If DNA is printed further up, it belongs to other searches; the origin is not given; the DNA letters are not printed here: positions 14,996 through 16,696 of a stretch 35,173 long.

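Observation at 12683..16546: Three-gene ABC-3C type conflict operon (nuclease effector, middle component, DUF3732 ATPase) with no known mechanism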

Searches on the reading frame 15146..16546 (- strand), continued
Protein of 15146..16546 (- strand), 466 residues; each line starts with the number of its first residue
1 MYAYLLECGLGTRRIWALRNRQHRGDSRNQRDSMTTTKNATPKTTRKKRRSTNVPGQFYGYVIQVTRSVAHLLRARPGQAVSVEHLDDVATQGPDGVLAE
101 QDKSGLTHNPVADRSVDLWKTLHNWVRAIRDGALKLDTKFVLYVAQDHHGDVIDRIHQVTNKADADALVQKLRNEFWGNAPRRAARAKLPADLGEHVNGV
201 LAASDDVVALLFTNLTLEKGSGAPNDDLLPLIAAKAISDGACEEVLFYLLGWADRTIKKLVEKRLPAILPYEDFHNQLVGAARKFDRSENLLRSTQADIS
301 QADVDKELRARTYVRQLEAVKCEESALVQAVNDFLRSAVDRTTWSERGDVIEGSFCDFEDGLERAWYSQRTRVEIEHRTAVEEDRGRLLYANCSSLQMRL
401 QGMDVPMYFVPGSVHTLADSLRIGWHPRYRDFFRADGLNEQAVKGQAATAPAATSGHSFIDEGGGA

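Call 44: fold_search(model_id=the predicted structure, library=pdb)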
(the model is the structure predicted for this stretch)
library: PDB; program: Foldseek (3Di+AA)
matches with E <= 10: 366; with E <= 0.001: 20
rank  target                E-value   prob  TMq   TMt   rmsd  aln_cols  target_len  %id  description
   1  9hr5_C                3.0e-32  1.00  0.53  0.59  22.0       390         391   32  Salmonella enterica Lamassu LmuA nuclease tetramer bound to DNA duplex (released 2025-10-01)
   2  9hr5_A                2.3e-29  1.00  0.52  0.59  21.8       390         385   32  Salmonella enterica Lamassu LmuA nuclease tetramer bound to DNA duplex (released 2025-10-01)
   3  9nxx_D                2.3e-25  1.00  0.49  0.56  21.8       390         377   26  LmuA_conformation 1 (released 2025-12-17)
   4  9hqx_A                9.4e-24  1.00  0.41  0.47  21.2       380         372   30  Salmonella enterica Lamassu LmuACB bound to DNA duplex (released 2025-10-01)
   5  9nxx_B                2.2e-23  1.00  0.47  0.53  22.0       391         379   26  LmuA_conformation 1 (released 2025-12-17)
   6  9hr5_B                1.8e-22  1.00  0.36  0.46  19.6       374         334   26  Salmonella enterica Lamassu LmuA nuclease tetramer bound to DNA duplex (released 2025-10-01)
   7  9nxx_A                2.8e-20  1.00  0.36  0.43  19.6       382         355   24  LmuA_conformation 1 (released 2025-12-17)
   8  9nxx_C                3.1e-20  1.00  0.36  0.43  19.5       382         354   24  LmuA_conformation 1 (released 2025-12-17)
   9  9uxi_A                6.4e-18  1.00  0.35  0.43  19.1       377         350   23  type II Lamassu, LmuA tetramer (released 2026-03-25)
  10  9ny1_D                2.3e-17  1.00  0.36  0.42  20.0       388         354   24  LmuA_conformation 2_assymetric (released 2025-12-17)
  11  9ny1_C                4.9e-17  1.00  0.35  0.42  23.3       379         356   24  LmuA_conformation 2_assymetric (released 2025-12-17)
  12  9uxl_C                7.6e-17  1.00  0.39  0.43  20.6       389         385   25  type II Lamassu, LmuACB from Vibrio cholerae O1 El (released 2026-03-25)
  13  9uxh_C                8.8e-17  1.00  0.39  0.43  20.6       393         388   25  type II Lamassu, LmuACB with DNA (released 2026-03-25)
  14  9ny1_A                5.0e-16  1.00  0.34  0.40  22.7       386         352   24  LmuA_conformation 2_assymetric (released 2025-12-17)
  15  9ny5_A                2.1e-15  1.00  0.32  0.40  21.1       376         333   22  LmuABC_apo (released 2025-12-17)
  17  9hr5_D                2.0e-09  1.00  0.33  0.91   1.7       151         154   34  Salmonella enterica Lamassu LmuA nuclease tetramer bound to DNA duplex (released 2025-10-01)
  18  9hqu_C                2.2e-07  1.00  0.29  0.75  11.5       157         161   34  Salmonella enterica Lamassu LmuACB in nuclease sequestration state (released 2025-10-01)
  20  9c1m_G                3.9e-05  1.00  0.32  0.32   9.5       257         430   15  HerA-DUF assembly 1 (released 2025-06-04)
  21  8zue_A                1.8e-03  1.00  0.33  0.28   8.0       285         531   13  cryo-electron microscopy (cryo-EM) structure of the Hachiman defense system from Escherichia coli (released 2025-03-26)
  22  8dgc_A                2.4e-03  1.00  0.34  0.09  10.7       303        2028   12  Avs3 bound to phage PhiV-1 terminase (released 2022-08-03)
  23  6vm5                  4.5e-03  1.00  0.35  0.35   9.4       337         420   10  Structure of Moraxella osloensis Cap4 SAVED/CARF-domain containing receptor (released 2020-06-17)
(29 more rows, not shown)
